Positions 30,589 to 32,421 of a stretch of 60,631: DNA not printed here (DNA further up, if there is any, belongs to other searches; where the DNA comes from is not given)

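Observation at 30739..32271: Tetraheme NapC/NirT-type cytochrome fused to an FGE/SUMF1-fold domain that lacks the FGE catalytic cysteines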

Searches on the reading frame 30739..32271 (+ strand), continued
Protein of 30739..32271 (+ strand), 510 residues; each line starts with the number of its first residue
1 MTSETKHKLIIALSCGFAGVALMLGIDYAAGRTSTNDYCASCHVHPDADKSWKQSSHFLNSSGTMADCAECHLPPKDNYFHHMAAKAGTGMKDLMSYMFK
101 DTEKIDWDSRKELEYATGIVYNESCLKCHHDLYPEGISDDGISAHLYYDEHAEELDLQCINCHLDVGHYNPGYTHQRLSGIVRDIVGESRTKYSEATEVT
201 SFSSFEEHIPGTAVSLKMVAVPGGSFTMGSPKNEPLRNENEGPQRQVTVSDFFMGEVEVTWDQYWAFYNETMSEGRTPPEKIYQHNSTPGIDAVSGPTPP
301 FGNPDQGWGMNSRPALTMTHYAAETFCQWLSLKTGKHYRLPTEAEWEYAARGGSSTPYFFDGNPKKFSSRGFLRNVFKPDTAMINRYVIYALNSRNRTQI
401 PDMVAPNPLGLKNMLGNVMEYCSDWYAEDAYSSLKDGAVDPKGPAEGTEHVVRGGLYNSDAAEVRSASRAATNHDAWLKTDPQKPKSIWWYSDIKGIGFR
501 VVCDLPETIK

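Call 43: find_homologous_proteins(query=P0256, max_evalue=1e-20)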
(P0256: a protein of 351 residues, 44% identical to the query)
Query P0256 (351 aa): 7966 proteins with E <= 1e-20 among 8000 candidates; the best 120 are listed.
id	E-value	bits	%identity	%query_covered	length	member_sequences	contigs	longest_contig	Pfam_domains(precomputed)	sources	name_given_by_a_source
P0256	1.1e-248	843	100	100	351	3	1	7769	PF03781.23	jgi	jgi:formylglycine-generating enzyme required for sulfatase activity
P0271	3.3e-176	604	73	99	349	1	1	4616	PF03781.23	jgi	jgi:formylglycine-generating enzyme required for sulfatase activity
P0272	1.7e-174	598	72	99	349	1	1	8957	PF03781.23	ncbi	-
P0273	7.9e-174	596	72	99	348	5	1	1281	PF03781.23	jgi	jgi:formylglycine-generating enzyme required for sulfatase activity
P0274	2.7e-173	594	74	99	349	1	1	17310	PF03781.23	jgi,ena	-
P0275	1.8e-171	588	79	87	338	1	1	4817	PF03781.23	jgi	jgi:formylglycine-generating enzyme required for sulfatase activity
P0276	3.1e-168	578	71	99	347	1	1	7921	PF03781.23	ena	-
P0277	3.8e-168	577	70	99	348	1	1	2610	PF03781.23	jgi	jgi:formylglycine-generating enzyme required for sulfatase activity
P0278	5.9e-168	577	70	99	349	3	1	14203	PF03781.23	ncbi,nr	ncbi:MAG TPA: formylglycine-generating enzyme family protein [Gemmataceae bacterium]|nr:formylglycin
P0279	8.4e-168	576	73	99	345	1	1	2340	PF03781.23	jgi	jgi:formylglycine-generating enzyme required for sulfatase activity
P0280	1.7e-167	575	72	99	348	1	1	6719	PF03781.23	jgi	jgi:formylglycine-generating enzyme required for sulfatase activity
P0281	1.7e-167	575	71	99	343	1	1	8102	PF03781.23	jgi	jgi:formylglycine-generating enzyme required for sulfatase activity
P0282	2.6e-167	575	71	99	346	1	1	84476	PF03781.23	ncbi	-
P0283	1.4e-166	572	68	99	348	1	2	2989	PF03781.23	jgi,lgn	jgi:formylglycine-generating enzyme required for sulfatase activity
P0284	9.7e-166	570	73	99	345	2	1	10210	PF03781.23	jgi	jgi:formylglycine-generating enzyme required for sulfatase activity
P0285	1.3e-165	569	70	100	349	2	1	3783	PF03781.23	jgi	jgi:formylglycine-generating enzyme required for sulfatase activity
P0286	4.4e-165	567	68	99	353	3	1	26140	PF03781.23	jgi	jgi:formylglycine-generating enzyme required for sulfatase activity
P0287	2.9e-164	565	66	100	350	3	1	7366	PF03781.23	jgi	jgi:formylglycine-generating enzyme required for sulfatase activity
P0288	3.9e-164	564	72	92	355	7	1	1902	PF03781.23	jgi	jgi:formylglycine-generating enzyme required for sulfatase activity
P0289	4.4e-164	564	73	93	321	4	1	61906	PF03781.23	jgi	jgi:formylglycine-generating enzyme required for sulfatase activity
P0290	5.7e-164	564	71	94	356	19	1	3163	PF03781.23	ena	-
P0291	6.2e-164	564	73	91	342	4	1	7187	PF03781.23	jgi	jgi:formylglycine-generating enzyme required for sulfatase activity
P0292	4.3e-163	561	70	97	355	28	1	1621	PF03781.23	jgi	jgi:formylglycine-generating enzyme required for sulfatase activity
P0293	6.3e-163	560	70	99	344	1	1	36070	PF03781.23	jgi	jgi:formylglycine-generating enzyme required for sulfatase activity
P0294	7.8e-163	560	71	99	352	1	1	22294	PF03781.23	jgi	jgi:formylglycine-generating enzyme required for sulfatase activity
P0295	9.5e-163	560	70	97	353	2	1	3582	PF03781.23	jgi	jgi:formylglycine-generating enzyme required for sulfatase activity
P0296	1.1e-162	560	69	99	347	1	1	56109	PF03781.23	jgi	jgi:formylglycine-generating enzyme required for sulfatase activity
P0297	1.4e-162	559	69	99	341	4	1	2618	PF03781.23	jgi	jgi:formylglycine-generating enzyme required for sulfatase activity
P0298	1.4e-162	559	69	99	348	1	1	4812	PF03781.23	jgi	jgi:formylglycine-generating enzyme required for sulfatase activity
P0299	1.8e-162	559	69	99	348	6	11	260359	PF03781.23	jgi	jgi:formylglycine-generating enzyme required for sulfatase activity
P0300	2.0e-162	559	75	91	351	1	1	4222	PF03781.23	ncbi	-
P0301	2.2e-162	559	68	100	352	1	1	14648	PF03781.23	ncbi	-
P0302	4.9e-162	557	70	99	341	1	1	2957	PF03781.23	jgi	jgi:formylglycine-generating enzyme required for sulfatase activity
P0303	6.1e-162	557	69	99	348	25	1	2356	PF03781.23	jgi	jgi:formylglycine-generating enzyme required for sulfatase activity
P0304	6.6e-162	557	74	89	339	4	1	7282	PF03781.23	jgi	jgi:formylglycine-generating enzyme required for sulfatase activity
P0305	6.9e-162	557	70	99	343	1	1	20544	PF03781.23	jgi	jgi:formylglycine-generating enzyme required for sulfatase activity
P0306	1.3e-161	556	74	87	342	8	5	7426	PF03781.23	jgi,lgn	jgi:formylglycine-generating enzyme required for sulfatase activity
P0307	1.4e-161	556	75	87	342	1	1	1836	PF03781.23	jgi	jgi:formylglycine-generating enzyme required for sulfatase activity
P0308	2.0e-161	555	68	99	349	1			PF03781.23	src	-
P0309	2.0e-161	555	75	87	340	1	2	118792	PF03781.23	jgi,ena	jgi:formylglycine-generating enzyme required for sulfatase activity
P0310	2.3e-161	555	69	97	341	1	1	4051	PF03781.23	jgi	jgi:formylglycine-generating enzyme required for sulfatase activity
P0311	2.6e-161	555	70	99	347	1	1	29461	PF03781.23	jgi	jgi:formylglycine-generating enzyme required for sulfatase activity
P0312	4.2e-161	554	68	100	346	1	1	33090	PF03781.23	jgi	jgi:formylglycine-generating enzyme required for sulfatase activity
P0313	4.3e-161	554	71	97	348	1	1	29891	PF03781.23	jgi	jgi:formylglycine-generating enzyme required for sulfatase activity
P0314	6.1e-161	554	69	99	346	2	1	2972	PF03781.23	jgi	jgi:formylglycine-generating enzyme required for sulfatase activity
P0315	7.0e-161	554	69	99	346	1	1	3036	PF03781.23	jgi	jgi:formylglycine-generating enzyme required for sulfatase activity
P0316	8.2e-161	553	70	99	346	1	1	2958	PF03781.23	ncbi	-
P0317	9.3e-161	553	68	99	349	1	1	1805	PF03781.23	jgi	jgi:formylglycine-generating enzyme required for sulfatase activity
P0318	1.0e-160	553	67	100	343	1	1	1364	PF03781.23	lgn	-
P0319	1.1e-160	553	69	99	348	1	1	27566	PF03781.23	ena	-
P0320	1.1e-160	553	75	87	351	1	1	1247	PF03781.23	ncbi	-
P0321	1.4e-160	553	71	99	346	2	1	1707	PF03781.23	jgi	-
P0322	1.6e-160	552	69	99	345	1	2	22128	PF03781.23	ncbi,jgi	jgi:formylglycine-generating enzyme required for sulfatase activity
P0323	1.7e-160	552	69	99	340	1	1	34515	PF03781.23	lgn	-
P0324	2.3e-160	552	67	99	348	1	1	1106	PF03781.23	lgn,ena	-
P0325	2.6e-160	552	68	99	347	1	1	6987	PF03781.23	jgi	jgi:formylglycine-generating enzyme required for sulfatase activity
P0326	2.8e-160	552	69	99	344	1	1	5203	PF03781.23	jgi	jgi:formylglycine-generating enzyme required for sulfatase activity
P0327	3.1e-160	551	74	90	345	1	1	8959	PF03781.23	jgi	jgi:formylglycine-generating enzyme required for sulfatase activity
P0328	3.5e-160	551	72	91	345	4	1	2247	PF03781.23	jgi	jgi:formylglycine-generating enzyme required for sulfatase activity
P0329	6.1e-160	550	67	99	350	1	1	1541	PF03781.23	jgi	jgi:formylglycine-generating enzyme required for sulfatase activity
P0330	6.4e-160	550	68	99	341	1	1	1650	PF03781.23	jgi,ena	-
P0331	8.5e-160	550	69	96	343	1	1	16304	PF03781.23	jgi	jgi:formylglycine-generating enzyme required for sulfatase activity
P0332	9.5e-160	550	68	100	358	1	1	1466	PF03781.23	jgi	jgi:formylglycine-generating enzyme required for sulfatase activity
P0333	1.5e-159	549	69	99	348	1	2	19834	PF03781.23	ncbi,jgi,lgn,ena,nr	ncbi:MAG TPA: formylglycine-generating enzyme family protein [Gemmataceae bacterium]|nr:formylglycin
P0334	1.5e-159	549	67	99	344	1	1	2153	PF03781.23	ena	-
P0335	2.2e-159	549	71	91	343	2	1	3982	PF03781.23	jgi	jgi:formylglycine-generating enzyme required for sulfatase activity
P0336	2.8e-159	548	66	99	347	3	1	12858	PF03781.23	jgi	jgi:formylglycine-generating enzyme required for sulfatase activity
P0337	2.9e-159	548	67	99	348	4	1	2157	PF03781.23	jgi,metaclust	metaclust:\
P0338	4.0e-159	548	69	99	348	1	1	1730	PF03781.23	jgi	jgi:formylglycine-generating enzyme required for sulfatase activity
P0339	4.0e-159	548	67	100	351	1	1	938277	PF03781.23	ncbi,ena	-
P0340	1.1e-158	546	70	96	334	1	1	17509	PF03781.23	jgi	jgi:formylglycine-generating enzyme required for sulfatase activity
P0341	1.5e-158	546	69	99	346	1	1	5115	PF03781.23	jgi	jgi:formylglycine-generating enzyme required for sulfatase activity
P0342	2.6e-158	545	66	100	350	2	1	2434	PF03781.23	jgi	jgi:formylglycine-generating enzyme required for sulfatase activity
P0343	2.6e-158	545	68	99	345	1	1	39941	PF03781.23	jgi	jgi:formylglycine-generating enzyme required for sulfatase activity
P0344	2.6e-158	545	69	99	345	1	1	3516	PF03781.23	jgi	jgi:formylglycine-generating enzyme required for sulfatase activity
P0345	3.0e-158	545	66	99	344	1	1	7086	PF03781.23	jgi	jgi:formylglycine-generating enzyme required for sulfatase activity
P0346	4.1e-158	544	66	99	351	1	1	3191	PF03781.23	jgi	jgi:formylglycine-generating enzyme required for sulfatase activity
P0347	7.0e-158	544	69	99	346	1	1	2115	PF03781.23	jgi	jgi:formylglycine-generating enzyme required for sulfatase activity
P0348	7.5e-158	544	69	89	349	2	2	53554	PF03781.23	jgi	-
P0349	8.1e-158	543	67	99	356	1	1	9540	PF03781.23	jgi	jgi:formylglycine-generating enzyme required for sulfatase activity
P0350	8.9e-158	543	71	89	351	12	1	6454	PF03781.23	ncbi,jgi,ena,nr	ncbi:MAG TPA: formylglycine-generating enzyme family protein [Gemmataceae bacterium]|nr:formylglycin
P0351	1.2e-157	543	68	100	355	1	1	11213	PF03781.23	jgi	jgi:formylglycine-generating enzyme required for sulfatase activity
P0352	1.2e-157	543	68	99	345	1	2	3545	PF03781.23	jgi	jgi:formylglycine-generating enzyme required for sulfatase activity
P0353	2.0e-157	542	69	99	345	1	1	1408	PF03781.23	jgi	jgi:formylglycine-generating enzyme required for sulfatase activity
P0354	2.6e-157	542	66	99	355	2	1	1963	PF03781.23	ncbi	-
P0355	2.8e-157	542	71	91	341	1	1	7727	PF03781.23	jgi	jgi:formylglycine-generating enzyme required for sulfatase activity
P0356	2.9e-157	542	65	100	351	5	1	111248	PF03781.23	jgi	jgi:formylglycine-generating enzyme required for sulfatase activity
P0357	3.1e-157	542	66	99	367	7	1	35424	PF03781.23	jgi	jgi:formylglycine-generating enzyme required for sulfatase activity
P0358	3.1e-157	542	68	99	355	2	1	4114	PF03781.23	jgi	jgi:formylglycine-generating enzyme required for sulfatase activity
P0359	3.8e-157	541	73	87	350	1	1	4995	PF03781.23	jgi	-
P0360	4.2e-157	541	67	99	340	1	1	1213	PF03781.23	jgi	jgi:formylglycine-generating enzyme required for sulfatase activity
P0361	4.6e-157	541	66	99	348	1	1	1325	PF03781.23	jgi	jgi:formylglycine-generating enzyme required for sulfatase activity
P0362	5.9e-157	541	67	99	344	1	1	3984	PF03781.23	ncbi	-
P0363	9.9e-157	540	68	99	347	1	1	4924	PF03781.23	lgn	-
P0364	9.9e-157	540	73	87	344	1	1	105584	PF03781.23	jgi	jgi:formylglycine-generating enzyme required for sulfatase activity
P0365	1.0e-156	540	66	99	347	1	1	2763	PF03781.23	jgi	jgi:formylglycine-generating enzyme required for sulfatase activity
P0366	1.0e-156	540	67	99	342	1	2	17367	PF03781.23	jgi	jgi:formylglycine-generating enzyme required for sulfatase activity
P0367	1.1e-156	540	68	99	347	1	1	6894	PF03781.23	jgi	jgi:formylglycine-generating enzyme required for sulfatase activity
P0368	1.5e-156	539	66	99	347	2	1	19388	PF03781.23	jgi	jgi:formylglycine-generating enzyme required for sulfatase activity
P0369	1.5e-156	539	71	89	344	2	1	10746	PF03781.23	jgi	jgi:formylglycine-generating enzyme required for sulfatase activity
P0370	1.6e-156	539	69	91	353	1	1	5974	PF03781.23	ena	-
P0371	1.8e-156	539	67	99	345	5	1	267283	PF03781.23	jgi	jgi:formylglycine-generating enzyme required for sulfatase activity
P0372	1.8e-156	539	72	87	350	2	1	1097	PF03781.23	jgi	-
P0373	2.5e-156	539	67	99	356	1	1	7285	PF03781.23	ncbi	-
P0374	4.5e-156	538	67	99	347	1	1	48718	PF03781.23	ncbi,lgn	-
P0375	5.9e-156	537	68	99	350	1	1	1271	PF03781.23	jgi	-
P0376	6.2e-156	537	74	86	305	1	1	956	PF03781.23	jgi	jgi:formylglycine-generating enzyme required for sulfatase activity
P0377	7.4e-156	537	67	99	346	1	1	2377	PF03781.23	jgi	jgi:formylglycine-generating enzyme required for sulfatase activity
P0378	8.1e-156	537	71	93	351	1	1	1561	PF03781.23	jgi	jgi:formylglycine-generating enzyme required for sulfatase activity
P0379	9.1e-156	537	67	97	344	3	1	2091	PF03781.23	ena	-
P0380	9.7e-156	537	66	99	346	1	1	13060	PF03781.23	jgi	jgi:formylglycine-generating enzyme required for sulfatase activity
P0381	1.1e-155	536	66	100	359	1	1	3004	PF03781.23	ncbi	-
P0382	1.2e-155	536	70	87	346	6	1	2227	PF03781.23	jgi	jgi:formylglycine-generating enzyme required for sulfatase activity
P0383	1.2e-155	536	67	99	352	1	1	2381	PF03781.23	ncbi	-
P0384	1.3e-155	536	65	99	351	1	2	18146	PF03781.23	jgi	-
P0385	1.3e-155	536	67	99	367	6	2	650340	PF03781.23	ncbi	-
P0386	1.3e-155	536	68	95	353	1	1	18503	PF03781.23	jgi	jgi:formylglycine-generating enzyme required for sulfatase activity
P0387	1.4e-155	536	66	99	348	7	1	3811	PF03781.23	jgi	jgi:formylglycine-generating enzyme required for sulfatase activity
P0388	1.4e-155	536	75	87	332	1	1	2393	PF03781.23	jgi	jgi:formylglycine-generating enzyme required for sulfatase activity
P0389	1.7e-155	536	72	89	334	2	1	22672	PF03781.23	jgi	jgi:formylglycine-generating enzyme required for sulfatase activity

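Call 44: find_encoding_contigs(protein=P0339, flank=7000, max_places=2)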
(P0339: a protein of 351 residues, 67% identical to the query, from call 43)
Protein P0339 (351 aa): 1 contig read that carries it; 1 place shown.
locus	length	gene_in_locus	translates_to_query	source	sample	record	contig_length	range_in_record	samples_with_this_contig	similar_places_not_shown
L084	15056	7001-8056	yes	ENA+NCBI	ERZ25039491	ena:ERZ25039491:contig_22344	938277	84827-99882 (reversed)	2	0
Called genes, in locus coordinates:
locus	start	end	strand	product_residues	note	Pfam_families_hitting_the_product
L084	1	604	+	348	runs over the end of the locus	-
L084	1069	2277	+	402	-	-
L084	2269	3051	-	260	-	PF05742:TANGO2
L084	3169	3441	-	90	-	PF06250:YhcG_C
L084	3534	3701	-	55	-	-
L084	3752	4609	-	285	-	PF03781:FGE-sulfatase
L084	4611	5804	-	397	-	-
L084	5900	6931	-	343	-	PF02424:ApbE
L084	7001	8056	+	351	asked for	PF03781:FGE-sulfatase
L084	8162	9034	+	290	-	PF01408:GFO_IDH_MocA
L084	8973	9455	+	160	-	-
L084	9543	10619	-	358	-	PF07596:SBP_bac_10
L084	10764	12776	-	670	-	-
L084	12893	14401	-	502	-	PF07596:SBP_bac_10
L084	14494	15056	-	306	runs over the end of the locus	-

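Call 45: find_encoding_contigs(protein=P0371, flank=7000, max_places=2)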
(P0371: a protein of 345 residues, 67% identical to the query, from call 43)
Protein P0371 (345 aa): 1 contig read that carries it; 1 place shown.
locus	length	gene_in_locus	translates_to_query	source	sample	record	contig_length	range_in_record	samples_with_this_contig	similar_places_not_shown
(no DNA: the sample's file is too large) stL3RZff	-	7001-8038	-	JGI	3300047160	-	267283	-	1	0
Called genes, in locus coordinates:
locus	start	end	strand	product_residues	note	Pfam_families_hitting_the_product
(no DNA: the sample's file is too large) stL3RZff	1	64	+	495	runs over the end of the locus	PF01435:Peptidase_M48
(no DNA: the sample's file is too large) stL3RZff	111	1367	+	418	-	PF00171:Aldedh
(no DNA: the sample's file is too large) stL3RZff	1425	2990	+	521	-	PF13646:HEAT_2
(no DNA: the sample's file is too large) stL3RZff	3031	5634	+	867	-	PF23381:Beta-prop_IFT122_1st, PF24814:WD40_Prp19, PF25175:Beta-prop_WDR5, PF25173:Beta-prop_WDR3_1st, PF25174:Beta-prop_THOC3, PF25175:Beta-prop_WDR5, PF23381:Beta-prop_IFT122_1st, PF25174:Beta-prop_THOC3, +21 more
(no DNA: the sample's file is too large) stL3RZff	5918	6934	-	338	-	PF02424:ApbE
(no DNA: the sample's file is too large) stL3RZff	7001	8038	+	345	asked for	PF03781:FGE-sulfatase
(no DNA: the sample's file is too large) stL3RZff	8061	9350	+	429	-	PF01408:GFO_IDH_MocA, PF22725:GFO_IDH_MocA_C3 (weak)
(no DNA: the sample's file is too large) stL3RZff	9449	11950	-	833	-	PF02463:SMC_N (faint), PF13175:AAA_15 (weak), PF13476:AAA_23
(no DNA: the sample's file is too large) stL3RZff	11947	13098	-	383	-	PF00149:Metallophos, PF12850:Metallophos_2 (weak)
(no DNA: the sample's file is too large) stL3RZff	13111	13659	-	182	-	PF05685:Uma2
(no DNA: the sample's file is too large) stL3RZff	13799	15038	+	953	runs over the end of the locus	PF00664:ABC_membrane, PF00005:ABC_tran, PF08909:DUF1854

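Call 52: find_encoding_contigs(protein=P0385, flank=6000, max_places=2)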
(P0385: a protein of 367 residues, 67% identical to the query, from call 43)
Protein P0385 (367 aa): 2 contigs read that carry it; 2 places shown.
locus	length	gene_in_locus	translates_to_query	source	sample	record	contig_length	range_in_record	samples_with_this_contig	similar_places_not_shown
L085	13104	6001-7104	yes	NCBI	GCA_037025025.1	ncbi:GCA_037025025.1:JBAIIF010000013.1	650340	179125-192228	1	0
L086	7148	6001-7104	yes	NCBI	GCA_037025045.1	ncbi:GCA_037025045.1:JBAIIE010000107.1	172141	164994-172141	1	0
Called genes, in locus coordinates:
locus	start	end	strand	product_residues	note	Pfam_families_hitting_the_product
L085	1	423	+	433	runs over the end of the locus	PF04055:Radical_SAM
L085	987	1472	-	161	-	-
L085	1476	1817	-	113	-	-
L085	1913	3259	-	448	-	PF00070:Pyr_redox (faint), PF01266:DAO (faint), PF07992:Pyr_redox_2, PF13450:NAD_binding_8 (weak), PF13454:NAD_binding_9 (faint), PF22366:NDH2_C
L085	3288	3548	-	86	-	-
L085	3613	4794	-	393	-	-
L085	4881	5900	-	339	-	PF02424:ApbE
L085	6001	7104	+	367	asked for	PF03781:FGE-sulfatase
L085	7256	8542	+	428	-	PF01408:GFO_IDH_MocA, PF22725:GFO_IDH_MocA_C3 (weak)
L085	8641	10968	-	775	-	PF00072:Response_reg, PF08448:PAS_4, PF00989:PAS, PF08448:PAS_4, PF13426:PAS_9, PF00512:HisKA (weak), PF02518:HATPase_c, PF00072:Response_reg, +4 more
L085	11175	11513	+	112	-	PF14716:HHH_8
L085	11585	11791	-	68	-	-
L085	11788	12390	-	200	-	PF20382:DUF6677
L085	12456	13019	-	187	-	-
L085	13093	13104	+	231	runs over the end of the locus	PF20260:PUA_4, PF04452:Methyltrans_RNA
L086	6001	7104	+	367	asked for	PF03781:FGE-sulfatase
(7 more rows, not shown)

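Call 53: find_encoding_contigs(protein=P0299, flank=6000, max_places=3)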
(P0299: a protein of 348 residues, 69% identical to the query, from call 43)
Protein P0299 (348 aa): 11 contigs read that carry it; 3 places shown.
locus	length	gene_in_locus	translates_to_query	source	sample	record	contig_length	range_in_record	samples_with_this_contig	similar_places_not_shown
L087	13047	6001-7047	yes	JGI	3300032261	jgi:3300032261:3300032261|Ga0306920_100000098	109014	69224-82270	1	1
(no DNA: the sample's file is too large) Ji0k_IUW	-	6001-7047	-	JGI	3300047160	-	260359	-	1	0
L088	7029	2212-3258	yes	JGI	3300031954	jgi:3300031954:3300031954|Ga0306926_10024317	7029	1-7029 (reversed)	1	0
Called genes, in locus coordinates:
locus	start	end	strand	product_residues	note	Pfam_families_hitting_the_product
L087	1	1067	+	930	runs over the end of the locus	-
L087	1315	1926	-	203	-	PF01128:IspD, PF12804:NTP_transf_3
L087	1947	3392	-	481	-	PF00884:Sulfatase, PF16347:SGSH_C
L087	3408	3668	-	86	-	-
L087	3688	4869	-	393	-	-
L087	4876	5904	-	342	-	PF02424:ApbE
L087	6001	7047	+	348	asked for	PF03781:FGE-sulfatase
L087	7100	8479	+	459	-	PF01408:GFO_IDH_MocA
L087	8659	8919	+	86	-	PF01176:eIF-1a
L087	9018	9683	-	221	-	-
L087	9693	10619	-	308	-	PF02445:NadA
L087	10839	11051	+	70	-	PF13275:S4_2, PF01479:S4 (weak)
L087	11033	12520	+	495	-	PF01554:MatE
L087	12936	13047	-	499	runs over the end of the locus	-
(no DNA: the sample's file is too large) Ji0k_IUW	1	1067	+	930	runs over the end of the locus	-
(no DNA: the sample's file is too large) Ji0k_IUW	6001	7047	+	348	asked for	PF03781:FGE-sulfatase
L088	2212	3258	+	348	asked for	PF03781:FGE-sulfatase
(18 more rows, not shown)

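Call 54: find_encoding_contigs(protein=P0356, flank=6000, max_places=2)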
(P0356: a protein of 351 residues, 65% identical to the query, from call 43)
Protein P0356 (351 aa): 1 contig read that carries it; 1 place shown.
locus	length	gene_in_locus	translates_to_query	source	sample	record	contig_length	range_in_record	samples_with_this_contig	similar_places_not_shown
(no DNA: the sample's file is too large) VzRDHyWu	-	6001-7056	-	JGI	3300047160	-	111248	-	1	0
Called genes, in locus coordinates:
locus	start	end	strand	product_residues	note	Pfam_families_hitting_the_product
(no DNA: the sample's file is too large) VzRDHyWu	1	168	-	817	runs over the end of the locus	PF08487:VIT, PF00092:VWA, PF13519:VWA_2, PF13768:VWA_3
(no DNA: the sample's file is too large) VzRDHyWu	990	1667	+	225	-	PF07589:PEP_exosort_dom (weak)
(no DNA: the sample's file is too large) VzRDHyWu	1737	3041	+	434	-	-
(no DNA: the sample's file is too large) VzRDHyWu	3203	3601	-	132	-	PF02656:DUF202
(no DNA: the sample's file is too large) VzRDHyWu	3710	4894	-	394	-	-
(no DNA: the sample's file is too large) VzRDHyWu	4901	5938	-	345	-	PF02424:ApbE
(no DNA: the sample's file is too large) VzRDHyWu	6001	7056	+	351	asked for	PF03781:FGE-sulfatase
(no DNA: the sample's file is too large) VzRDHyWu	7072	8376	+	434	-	PF10518:TAT_signal (weak), PF01408:GFO_IDH_MocA, PF22725:GFO_IDH_MocA_C3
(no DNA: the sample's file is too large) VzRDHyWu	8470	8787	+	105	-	PF10905:DUF2695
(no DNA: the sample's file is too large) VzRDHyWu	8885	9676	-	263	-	-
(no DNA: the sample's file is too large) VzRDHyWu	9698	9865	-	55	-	-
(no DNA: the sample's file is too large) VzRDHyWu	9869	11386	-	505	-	PF07585:BBP7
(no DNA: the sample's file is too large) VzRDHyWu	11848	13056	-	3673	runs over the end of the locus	PF12951:PATR, PF15902:Sortilin-Vps10, PF12951:PATR (weak), PF16640:Big_3_5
